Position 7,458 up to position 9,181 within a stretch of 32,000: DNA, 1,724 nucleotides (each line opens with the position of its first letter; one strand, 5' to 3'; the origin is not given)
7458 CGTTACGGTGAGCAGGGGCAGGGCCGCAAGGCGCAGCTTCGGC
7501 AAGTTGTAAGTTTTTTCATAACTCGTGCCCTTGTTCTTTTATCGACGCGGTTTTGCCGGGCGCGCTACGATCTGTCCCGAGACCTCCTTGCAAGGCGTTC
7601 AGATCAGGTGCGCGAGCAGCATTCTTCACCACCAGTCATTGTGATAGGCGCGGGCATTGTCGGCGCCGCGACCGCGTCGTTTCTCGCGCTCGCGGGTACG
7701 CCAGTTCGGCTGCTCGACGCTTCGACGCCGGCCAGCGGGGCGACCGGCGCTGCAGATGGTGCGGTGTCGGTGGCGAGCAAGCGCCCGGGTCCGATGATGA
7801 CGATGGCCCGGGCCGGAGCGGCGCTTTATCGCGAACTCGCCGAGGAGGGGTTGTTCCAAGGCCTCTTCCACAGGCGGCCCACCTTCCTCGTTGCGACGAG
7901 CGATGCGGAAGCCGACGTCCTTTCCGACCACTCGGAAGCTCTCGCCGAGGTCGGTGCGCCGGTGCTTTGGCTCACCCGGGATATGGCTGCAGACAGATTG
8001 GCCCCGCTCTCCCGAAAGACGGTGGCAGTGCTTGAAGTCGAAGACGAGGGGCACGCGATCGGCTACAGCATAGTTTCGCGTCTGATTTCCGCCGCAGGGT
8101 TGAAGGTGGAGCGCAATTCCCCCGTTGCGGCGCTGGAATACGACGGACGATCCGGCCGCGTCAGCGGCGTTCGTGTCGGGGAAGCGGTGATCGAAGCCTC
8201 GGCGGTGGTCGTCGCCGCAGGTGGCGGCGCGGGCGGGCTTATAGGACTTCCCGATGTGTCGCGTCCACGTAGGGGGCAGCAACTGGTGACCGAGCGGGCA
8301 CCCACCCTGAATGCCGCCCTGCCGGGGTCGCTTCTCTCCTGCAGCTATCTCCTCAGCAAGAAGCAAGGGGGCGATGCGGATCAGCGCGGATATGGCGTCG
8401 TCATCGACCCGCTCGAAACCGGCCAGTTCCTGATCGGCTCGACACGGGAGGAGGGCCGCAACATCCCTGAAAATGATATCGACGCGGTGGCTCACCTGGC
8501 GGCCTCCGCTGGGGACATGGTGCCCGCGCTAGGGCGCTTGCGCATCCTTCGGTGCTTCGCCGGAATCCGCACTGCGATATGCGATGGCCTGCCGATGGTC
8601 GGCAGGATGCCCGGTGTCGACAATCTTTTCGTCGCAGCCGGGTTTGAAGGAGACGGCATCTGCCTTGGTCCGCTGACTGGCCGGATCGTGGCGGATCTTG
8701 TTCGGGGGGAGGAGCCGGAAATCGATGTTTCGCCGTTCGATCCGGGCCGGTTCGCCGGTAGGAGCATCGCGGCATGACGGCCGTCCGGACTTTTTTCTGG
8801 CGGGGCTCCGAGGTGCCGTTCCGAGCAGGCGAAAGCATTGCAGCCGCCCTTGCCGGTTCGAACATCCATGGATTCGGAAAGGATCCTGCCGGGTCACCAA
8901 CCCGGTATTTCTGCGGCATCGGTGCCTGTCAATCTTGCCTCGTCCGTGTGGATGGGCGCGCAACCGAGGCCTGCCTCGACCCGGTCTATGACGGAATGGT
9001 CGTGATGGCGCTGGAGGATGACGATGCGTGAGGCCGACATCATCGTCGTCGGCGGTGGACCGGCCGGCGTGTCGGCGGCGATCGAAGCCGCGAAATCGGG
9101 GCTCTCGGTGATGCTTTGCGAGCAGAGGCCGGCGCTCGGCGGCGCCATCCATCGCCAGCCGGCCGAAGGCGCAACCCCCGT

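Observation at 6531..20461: LysR-controlled 13-cistron operon: HcnCAB/opine-oxidase-like flavoenzyme, amidase with hidden small partner, twin-receptor Dpp-type importer, TauE and atypical SDR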

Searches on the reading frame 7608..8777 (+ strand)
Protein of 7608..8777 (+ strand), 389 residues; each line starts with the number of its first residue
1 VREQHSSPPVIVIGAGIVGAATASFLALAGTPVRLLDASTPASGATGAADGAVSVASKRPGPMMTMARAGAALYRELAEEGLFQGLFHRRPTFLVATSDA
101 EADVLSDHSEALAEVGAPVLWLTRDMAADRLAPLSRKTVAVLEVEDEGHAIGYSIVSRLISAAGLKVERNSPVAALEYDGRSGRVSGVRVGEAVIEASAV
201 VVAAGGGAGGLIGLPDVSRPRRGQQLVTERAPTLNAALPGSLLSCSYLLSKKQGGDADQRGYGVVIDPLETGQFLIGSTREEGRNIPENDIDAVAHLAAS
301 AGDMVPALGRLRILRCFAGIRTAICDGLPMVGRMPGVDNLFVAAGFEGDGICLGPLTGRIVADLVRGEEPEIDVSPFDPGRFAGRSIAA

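Call 5: search_protein_families(library=pfam, proteins=[window:7608-8777:+])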
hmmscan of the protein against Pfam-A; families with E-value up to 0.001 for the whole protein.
window:7608-8777:+ (389 aa): 2 families
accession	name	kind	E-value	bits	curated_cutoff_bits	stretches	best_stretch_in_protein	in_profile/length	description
PF01266.30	DAO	-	1.1e-53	183.4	27.9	1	10-364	2-353/353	FAD dependent oxidoreductase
PF00890.30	FAD_binding_2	-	6e-09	36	20.4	1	10-229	2-211/414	FAD binding domain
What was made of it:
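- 7608..8777 (+): g1, beta (catalytic, HcnC/OdhB/LhpB-like) subunit, FAD-dependent. Pfam DAO, E 1e-53 (call 5).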

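Call 6: search_protein_families(library=ncbifam, proteins=[window:7608-8777:+])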
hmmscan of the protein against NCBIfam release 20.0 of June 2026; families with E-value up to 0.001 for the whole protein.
window:7608-8777:+ (389 aa): 17 families
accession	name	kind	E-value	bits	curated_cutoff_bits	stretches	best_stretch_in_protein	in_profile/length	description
TIGR02352.1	thiamin_ThiO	equivalog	1.1e-39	136.5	250.8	1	10-368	1-350/351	glycine oxidase ThiO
NF001933.0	PRK00711.1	subfamily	2.3e-19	69.7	383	1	295-383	330-417/429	D-amino acid dehydrogenase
NF002480.1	PRK01747.1-1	equivalog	3.4e-18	65.4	540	1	6-369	247-621/645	bifunctional tRNA (5-methylaminomethyl-2-thiouridine)(34)-methyltransferase MnmC2/FAD-dependent 5-carboxymethylaminomethyl-2-thiouridine(34)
NF008425.0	PRK11259.1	equivalog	6.7e-17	61.5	257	1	10-383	7-376/377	N-methyl-L-tryptophan oxidase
TIGR03197.1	MnmC_Cterm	equivalog_domain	1.1e-16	60.9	174.2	1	10-339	2-346/400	FAD-dependent 5-carboxymethylaminomethyl-2-thiouridine(34) oxidoreductase MnmC1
TIGR01373.1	soxB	subfamily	1.5e-16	60.2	529.45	1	10-383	33-400/407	sarcosine oxidase subunit beta family protein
TIGR03364.1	HpnW_proposed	hypoth_equivalog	7.5e-14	51.6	285.1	1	10-148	3-140/365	TIGR03364 family FAD-dependent oxidoreductase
TIGR01377.1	soxA_mon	subfamily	1.7e-10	40.3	479.65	1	333-384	325-377/381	amino oxidase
TIGR03329.1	Phn_aa_oxid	hypoth_equivalog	6.5e-07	28.5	632.8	1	295-377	321-403/460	putative aminophosphonate oxidoreductase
NF050086.1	pipecolate_AmaA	exception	2.4e-06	26.5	600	1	7-54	25-72/425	L-pipecolate oxidase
NF040813.1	pro_dh_Thprot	equivalog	1.8e-05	24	600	0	307-369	293-352/362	D-proline dehydrogenase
TIGR03377.1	glycerol3P_GlpA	equivalog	2.9e-05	22.8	552.8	0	274-322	255-305/530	anaerobic glycerol-3-phosphate dehydrogenase subunit GlpA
NF045637.1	carotdesatCrtDProt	equivalog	5.7e-05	21.8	580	0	10-51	1-42/485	1-hydroxycarotenoid 3,4-desaturase CrtD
NF008313.0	PRK11101.1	equivalog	7.4e-05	21.5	425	0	5-53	6-54/548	anaerobic glycerol-3-phosphate dehydrogenase subunit A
NF033460.1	glycerol3P_ox_II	equivalog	0.00014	21.2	460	0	260-364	251-359/361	type 2 glycerol-3-phosphate oxidase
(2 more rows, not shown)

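Call 33: search_solved_structures(query=window:7608-8777:+, max_evalue=0.00001)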
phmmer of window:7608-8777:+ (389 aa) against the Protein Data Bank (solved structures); distinct sequences matched with E-value up to 0.00001: 20.
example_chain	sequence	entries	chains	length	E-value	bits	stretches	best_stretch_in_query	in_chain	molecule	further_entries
4ysh_A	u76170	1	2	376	9.7e-26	94.1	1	10-385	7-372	Glycine oxidase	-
3if9_A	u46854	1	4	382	7.1e-21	78.1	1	266-371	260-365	Glycine oxidase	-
1ryi_A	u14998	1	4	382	1.3e-20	77.2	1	266-371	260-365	GLYCINE OXIDASE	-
9woz_A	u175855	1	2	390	1.4e-20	77.1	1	266-371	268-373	Glycine oxidase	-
1ng3_A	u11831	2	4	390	6.8e-20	74.8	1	266-371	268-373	Glycine oxidase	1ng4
5l46_A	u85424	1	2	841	5e-18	68.7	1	10-383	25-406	Dimethylglycine dehydrogenase, mitochondrial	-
7cyx_A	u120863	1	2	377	1.7e-17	67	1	10-369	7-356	Glycine oxidase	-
4pab_A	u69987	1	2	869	2.3e-17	66.5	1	9-383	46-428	Dimethylglycine dehydrogenase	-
4p9s_A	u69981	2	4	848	1.4e-16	63.9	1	9-383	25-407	Dimethylglycine dehydrogenase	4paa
1y56_B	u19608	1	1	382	2.3e-16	63.2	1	9-383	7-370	sarcosine oxidase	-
6pxs_A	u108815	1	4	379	4.4e-11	45.9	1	10-379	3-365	FAD dependent oxidoreductase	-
6j38_A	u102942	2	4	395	1.2e-09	41.1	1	8-386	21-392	FAD-dependent glycine oxydase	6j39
5fjm_A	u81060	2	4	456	8e-09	38.4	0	306-382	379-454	L-AMINO ACID DEAMINASE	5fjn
7fgp_A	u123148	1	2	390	1.8e-08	37.3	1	9-383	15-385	Glycine/D-amino acid oxidase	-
3ada_B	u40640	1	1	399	1.5e-06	30.9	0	158-383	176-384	SARCOSINE OXIDASE BETA SUBUNIT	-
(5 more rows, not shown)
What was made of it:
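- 7608..8777 (+): Best solved relatives are glycine oxidase and the PH1363/1y56 beta subunit (call 33).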

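Call 91: find_homologous_proteins(query=window:7608-8777:+, max_evalue=1e-40)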
Query window:7608-8777:+ (389 aa): 569 proteins with E <= 1e-40 among 8000 candidates; the best 120 are listed.
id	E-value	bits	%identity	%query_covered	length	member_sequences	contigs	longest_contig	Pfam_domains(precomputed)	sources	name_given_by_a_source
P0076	5.7e-243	824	99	100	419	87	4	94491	PF01266.31,PF00890.31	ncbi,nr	ncbi:FAD-binding oxidoreductase [Sinorhizobium meliloti]|nr:FAD-binding oxidoreductase [Sinorhizobiu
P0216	9.4e-229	777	95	100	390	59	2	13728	PF01266.31,PF00890.31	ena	-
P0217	8.4e-213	725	89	100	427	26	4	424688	PF01266.31,PF00890.31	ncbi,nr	ncbi:FAD-dependent oxidoreductase [Sinorhizobium medicae]|nr:FAD-dependent oxidoreductase [Sinorhizo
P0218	2.8e-173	594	73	100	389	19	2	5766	PF01266.31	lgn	-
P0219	3.4e-173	594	74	100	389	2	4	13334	PF01266.31,PF07992.21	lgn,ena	-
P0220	9.5e-170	583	73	100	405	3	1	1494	PF01266.31,PF00890.31,PF01494.26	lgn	-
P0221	3.7e-169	581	71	100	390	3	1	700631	PF01266.31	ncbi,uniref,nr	ncbi:FAD-binding oxidoreductase (plasmid) [Rhizobium sp. WL3]|uniref:NAD(P)/FAD-dependent oxidoreduc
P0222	2.7e-163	562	71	99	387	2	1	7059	PF01266.31,PF13450.13,PF00890.31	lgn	-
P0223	2.1e-161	555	71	99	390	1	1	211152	PF01266.31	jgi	jgi:glycine/D-amino acid oxidase-like deaminating enzyme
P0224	2.7e-138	479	61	98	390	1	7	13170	PF01266.31,PF00890.31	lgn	-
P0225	7.9e-134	465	59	98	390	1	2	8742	PF01266.31,PF00890.31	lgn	-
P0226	1.4e-126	441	57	98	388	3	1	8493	PF01266.31,PF00890.31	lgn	-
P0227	5.8e-125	435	59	97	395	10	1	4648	PF01266.31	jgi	jgi:glycine/D-amino acid oxidase-like deaminating enzyme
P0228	1.5e-124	434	56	95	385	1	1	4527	PF01266.31,PF13450.13,PF00890.31,PF07992.21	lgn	-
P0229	7.7e-124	432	57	92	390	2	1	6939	PF01266.31,PF01494.26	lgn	-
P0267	4.9e-118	413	58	97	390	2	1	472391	PF01266.31,PF13450.13,PF00890.31,PF07992.21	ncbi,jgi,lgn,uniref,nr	ncbi:glycine/D-amino acid oxidase-like deaminating enzyme [Rhizobium petrolearium]|uniref:NAD(P)/FAD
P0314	1.4e-115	405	54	97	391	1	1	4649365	PF01266.31,PF00890.31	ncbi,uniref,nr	ncbi:NAD(P)/FAD-dependent oxidoreductase [Polymorphum gilvum]|uniref:FAD dependent oxidoreductase n=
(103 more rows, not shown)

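Call 92: find_encoding_contigs(protein=P0221, flank=10000, max_places=1)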
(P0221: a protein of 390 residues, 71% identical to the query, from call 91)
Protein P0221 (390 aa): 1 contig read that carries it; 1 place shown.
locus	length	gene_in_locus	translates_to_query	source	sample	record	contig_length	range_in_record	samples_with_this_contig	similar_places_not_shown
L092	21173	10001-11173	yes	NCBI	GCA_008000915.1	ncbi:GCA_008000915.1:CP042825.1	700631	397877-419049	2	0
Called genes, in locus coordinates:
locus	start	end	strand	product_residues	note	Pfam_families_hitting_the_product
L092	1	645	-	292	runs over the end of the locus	PF00165:HTH_AraC (weak), PF12833:HTH_18, PF00165:HTH_AraC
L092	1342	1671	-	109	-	PF13560:HTH_31, PF01381:HTH_3, PF12844:HTH_19 (weak)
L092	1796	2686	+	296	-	PF00126:HTH_1, PF03466:LysR_substrate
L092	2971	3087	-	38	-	-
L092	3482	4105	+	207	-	PF06347:SH3_4 (weak), PF08239:SH3_3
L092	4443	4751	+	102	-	PF08681:TacA1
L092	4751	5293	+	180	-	-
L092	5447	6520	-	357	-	PF02661:Fic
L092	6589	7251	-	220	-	PF13377:Peripla_BP_3 (weak)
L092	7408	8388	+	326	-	PF04960:Glutaminase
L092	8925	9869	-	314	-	PF00126:HTH_1, PF03466:LysR_substrate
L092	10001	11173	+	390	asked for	PF01266:DAO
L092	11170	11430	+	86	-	PF13510:Fer2_4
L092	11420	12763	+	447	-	PF00890:FAD_binding_2 (weak), PF07992:Pyr_redox_2, PF12831:FAD_oxidored, PF13450:NAD_binding_8 (weak)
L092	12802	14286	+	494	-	PF00496:SBP_bac_5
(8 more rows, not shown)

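Call 93: find_encoding_contigs(protein=P0314, flank=10000, max_places=1)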
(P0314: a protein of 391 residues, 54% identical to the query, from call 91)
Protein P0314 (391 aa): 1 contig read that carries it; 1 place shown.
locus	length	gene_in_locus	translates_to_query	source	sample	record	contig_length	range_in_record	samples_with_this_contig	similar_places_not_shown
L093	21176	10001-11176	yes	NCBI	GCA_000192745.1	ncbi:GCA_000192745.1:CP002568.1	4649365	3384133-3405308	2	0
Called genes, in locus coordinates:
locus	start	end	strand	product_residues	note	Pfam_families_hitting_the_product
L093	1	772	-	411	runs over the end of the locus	PF02515:CoA_transf_3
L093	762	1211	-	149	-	PF03061:4HBT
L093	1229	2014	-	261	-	PF09339:HTH_IclR, PF01614:IclR_C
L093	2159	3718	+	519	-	PF00501:AMP-binding, PF13193:AMP-binding_C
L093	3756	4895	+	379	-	PF01575:MaoC_dehydratas (faint), PF13452:FAS1_DH_region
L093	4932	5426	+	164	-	PF04290:DctQ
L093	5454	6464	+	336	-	PF03480:DctP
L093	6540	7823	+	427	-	PF06808:DctM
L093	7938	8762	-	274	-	PF00497:SBP_bac_3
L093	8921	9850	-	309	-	PF00126:HTH_1, PF03466:LysR_substrate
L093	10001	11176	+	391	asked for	PF00890:FAD_binding_2, PF01266:DAO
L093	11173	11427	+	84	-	PF13510:Fer2_4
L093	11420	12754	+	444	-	PF00890:FAD_binding_2, PF01134:GIDA (weak), PF01266:DAO (weak), PF01946:Thi4 (weak), PF03486:HI0933_like (weak), PF07992:Pyr_redox_2, PF12831:FAD_oxidored, PF13450:NAD_binding_8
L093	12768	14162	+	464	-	PF00171:Aldedh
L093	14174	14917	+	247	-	PF01113:DapB_N, PF01118:Semialdhyde_dh (faint), PF05173:DapB_C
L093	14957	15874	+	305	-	PF00701:DHDPS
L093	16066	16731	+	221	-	PF00528:BPD_transp_1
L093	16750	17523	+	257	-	PF00005:ABC_tran, PF13304:AAA_21 (faint), PF02463:SMC_N (weak)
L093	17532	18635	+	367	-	PF03435:Sacchrp_dh_NADP, PF16653:Sacchrp_dh_C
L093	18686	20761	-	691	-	PF00378:ECH_1, PF16113:ECH_2, PF02737:3HCDH_N, PF00725:3HCDH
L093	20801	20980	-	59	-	PF05199:GMC_oxred_C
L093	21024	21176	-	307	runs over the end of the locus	PF00126:HTH_1, PF03466:LysR_substrate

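Call 94: find_encoding_contigs(protein=P0267, flank=10000, max_places=1)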
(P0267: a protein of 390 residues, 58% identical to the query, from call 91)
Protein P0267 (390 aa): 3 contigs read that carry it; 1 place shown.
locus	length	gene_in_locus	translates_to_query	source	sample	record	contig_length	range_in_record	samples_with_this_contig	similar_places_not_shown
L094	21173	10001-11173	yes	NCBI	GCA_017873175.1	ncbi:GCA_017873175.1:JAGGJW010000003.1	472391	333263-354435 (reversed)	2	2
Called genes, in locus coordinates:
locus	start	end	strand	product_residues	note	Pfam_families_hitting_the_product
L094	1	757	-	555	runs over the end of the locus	PF24696:UGSC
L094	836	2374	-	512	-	PF00501:AMP-binding, PF13193:AMP-binding_C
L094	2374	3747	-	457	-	PF17408:MCD_N, PF05292:MCD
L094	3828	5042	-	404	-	PF06850:PHB_depo_C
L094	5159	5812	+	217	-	PF02798:GST_N (weak), PF13409:GST_N_2, PF13417:GST_N_3, PF13410:GST_C_2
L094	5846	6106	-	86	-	PF03776:MinE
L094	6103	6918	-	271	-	PF00142:Fer4_NifH (faint), PF01656:CbiA, PF02374:ArsA_ATPase, PF06564:CBP_BcsQ, PF09140:MipZ, PF10609:ParA, PF13614:AAA_31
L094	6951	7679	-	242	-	PF05209:MinC_N (weak), PF03775:MinC_C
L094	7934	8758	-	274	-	PF00497:SBP_bac_3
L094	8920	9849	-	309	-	PF00126:HTH_1, PF03466:LysR_substrate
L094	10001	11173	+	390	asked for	PF00890:FAD_binding_2 (weak), PF01266:DAO, PF07992:Pyr_redox_2 (faint), PF13450:NAD_binding_8 (weak)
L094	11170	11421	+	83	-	PF00111:Fer2 (faint), PF13510:Fer2_4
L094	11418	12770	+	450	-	PF00890:FAD_binding_2 (weak), PF01266:DAO (faint), PF01946:Thi4, PF03486:HI0933_like (weak), PF07992:Pyr_redox_2, PF12831:FAD_oxidored, PF13450:NAD_binding_8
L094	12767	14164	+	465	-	PF00171:Aldedh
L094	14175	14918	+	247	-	PF01113:DapB_N, PF01118:Semialdhyde_dh (weak), PF05173:DapB_C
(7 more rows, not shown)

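Call 105: search_protein_families(library=ncbifam, proteins=[L093:12768-14162:+, L093:14174-14917:+, L093:14957-15874:+, L093:17532-18635:+], max_evalue=1e-15)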
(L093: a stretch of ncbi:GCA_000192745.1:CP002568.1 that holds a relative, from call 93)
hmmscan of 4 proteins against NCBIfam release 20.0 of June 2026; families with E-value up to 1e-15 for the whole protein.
L093:12768-14162:+ (464 aa): 38 families (the best 25 are shown)
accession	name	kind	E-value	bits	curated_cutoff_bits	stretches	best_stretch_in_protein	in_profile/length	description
NF047626.1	SulfactDhSafD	equivalog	2.3e-127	425.8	700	1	14-462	3-452/454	sulfoacetaldehyde dehydrogenase SafD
NF040648.1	lactal_redase_Meth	equivalog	4.7e-122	408.3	650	1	10-463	9-461/463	lactaldehyde dehydrogenase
TIGR03250.1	PhnAcAld_DH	equivalog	1.5e-105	353.6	635.65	1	10-460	15-466/472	phosphonoacetaldehyde dehydrogenase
NF006916.0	PRK09407.1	equivalog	4.1e-93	312.7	521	1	9-448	31-476/526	succinic semialdehyde dehydrogenase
TIGR01780.1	SSADH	subfamily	2.2e-92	310.3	646.35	1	16-456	1-444/448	succinate-semialdehyde dehydrogenase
TIGR01804.1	BADH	equivalog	1.6e-86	290.6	668.6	1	14-459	15-466/467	betaine-aldehyde dehydrogenase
NF006915.0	PRK09406.1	equivalog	2.3e-85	287.2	730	1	14-461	3-453/457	NADP-dependent succinic semialdehyde dehydrogenase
NF010000.0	PRK13473.1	subfamily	3.3e-84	283.2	615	1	11-461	16-469/475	aminobutyraldehyde dehydrogenase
NF009725.0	PRK13252.1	equivalog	1.9e-80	270.6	593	1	11-462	21-477/488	betaine-aldehyde dehydrogenase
NF040869.1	G3PDH_Arch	equivalog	5.5e-79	266.2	780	1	14-463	35-490/502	NADP-dependent glyceraldehyde-3-phosphate dehydrogenase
TIGR02299.1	HpaE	equivalog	8.3e-79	265.4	638.35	1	13-462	17-474/488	5-carboxymethyl-2-hydroxymuconate semialdehyde dehydrogenase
NF008415.0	PRK11241.1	equivalog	1.9e-78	264.3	828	1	11-458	24-474/482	NADP-dependent succinate-semialdehyde dehydrogenase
NF042989.1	AldDh_AldH_Clos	equivalog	5e-76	256.3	800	1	17-462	6-455/458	aldehyde dehydrogenase AldH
NF052305.1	DioxValDhHalo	equivalog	1.9e-73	248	750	1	13-442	20-457/483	2,5-dioxovalerate dehydrogenase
NF045735.1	PaDhStyDPseudo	equivalog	8.5e-73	245.7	850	1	11-462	17-479/483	phenylacetaldehyde dehydrogenase StyD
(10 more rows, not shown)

L093:14174-14917:+ (247 aa): 1 family
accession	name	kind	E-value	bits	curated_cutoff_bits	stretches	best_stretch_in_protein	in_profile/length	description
TIGR00036.1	dapB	equivalog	6.7e-33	114.4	122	1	1-234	2-260/270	4-hydroxy-tetrahydrodipicolinate reductase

L093:14957-15874:+ (305 aa): 7 families
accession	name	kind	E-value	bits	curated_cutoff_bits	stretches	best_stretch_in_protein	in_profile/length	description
TIGR00674.1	dapA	equivalog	8.2e-93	310.4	206.15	1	10-292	1-284/286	4-hydroxy-tetrahydrodipicolinate synthase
TIGR02313.1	HpaI-NOT-DapA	exception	6.7e-66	222.1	396.7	1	9-296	2-291/294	2,4-dihydroxyhept-2-ene-1,7-dioic acid aldolase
NF003164.0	PRK04147.1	equivalog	2.1e-33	115.9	281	1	8-294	4-290/294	N-acetylneuraminate lyase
NF002958.0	PRK03620.1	subfamily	3.2e-33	114.8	278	1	7-297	10-302/307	5-dehydro-4-deoxyglucarate dehydratase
TIGR00683.1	nanA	equivalog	1.5e-28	99.9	382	1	9-283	2-277/293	N-acetylneuraminate lyase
TIGR03249.1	KdgD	equivalog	1.5e-25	89.9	373.95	1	9-292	10-296/299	5-dehydro-4-deoxyglucarate dehydratase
NF040954.1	Arch_KDGaldase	equivalog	2.6e-20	72.9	390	1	12-247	4-233/288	bifunctional 2-dehydro-3-deoxy-phosphogluconate/2-dehydro-3-deoxy-6-phosphogalactonate aldolase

L093:17532-18635:+ (367 aa): 0 families
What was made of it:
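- The roughly 55% identical orthologue group of g1 lies with aldehyde dehydrogenase, DapB-like and DapA-like genes (calls 93, 94, 105).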

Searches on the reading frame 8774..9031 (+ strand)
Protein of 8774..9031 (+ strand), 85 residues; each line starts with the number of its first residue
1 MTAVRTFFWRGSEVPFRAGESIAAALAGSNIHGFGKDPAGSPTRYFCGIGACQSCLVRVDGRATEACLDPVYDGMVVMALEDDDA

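Call 5: search_protein_families(library=pfam, proteins=[window:8774-9031:+])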
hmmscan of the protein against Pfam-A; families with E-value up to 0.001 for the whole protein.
window:8774-9031:+ (85 aa): 3 families
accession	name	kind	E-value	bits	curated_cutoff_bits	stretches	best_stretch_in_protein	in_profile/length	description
PF13510.11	Fer2_4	-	1.5e-14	54.2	22.8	1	6-77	5-77/82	2Fe-2S iron-sulfur cluster binding domain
PF00111.32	Fer2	-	0.00011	22.5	21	1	36-62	24-50/77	2Fe-2S iron-sulfur cluster binding domain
PF10418.14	DHODB_Fe-S_bind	-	0.00023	21.3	23.9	1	46-74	5-37/41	Iron-sulfur cluster binding domain of dihydroorotate dehydrogenase B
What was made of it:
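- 8774..9031 (+): g2, gamma subunit, [2Fe-2S] ferredoxin-like (HcnA/OdhC-like). Pfam Fer2_4 (call 5).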

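Call 6: search_protein_families(library=ncbifam, proteins=[window:8774-9031:+])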
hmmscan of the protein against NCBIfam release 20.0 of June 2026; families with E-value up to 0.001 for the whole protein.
window:8774-9031:+ (85 aa): 2 families
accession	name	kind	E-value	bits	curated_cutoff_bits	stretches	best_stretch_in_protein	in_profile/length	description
TIGR03198.1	pucE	equivalog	2.7e-05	23.7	254.3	1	42-73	35-66/151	xanthine dehydrogenase subunit E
NF004898.0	PRK06259.1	equivalog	0.00077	18.2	385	1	44-81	49-86/488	fumarate reductase (CoM/CoB) subunit TfrB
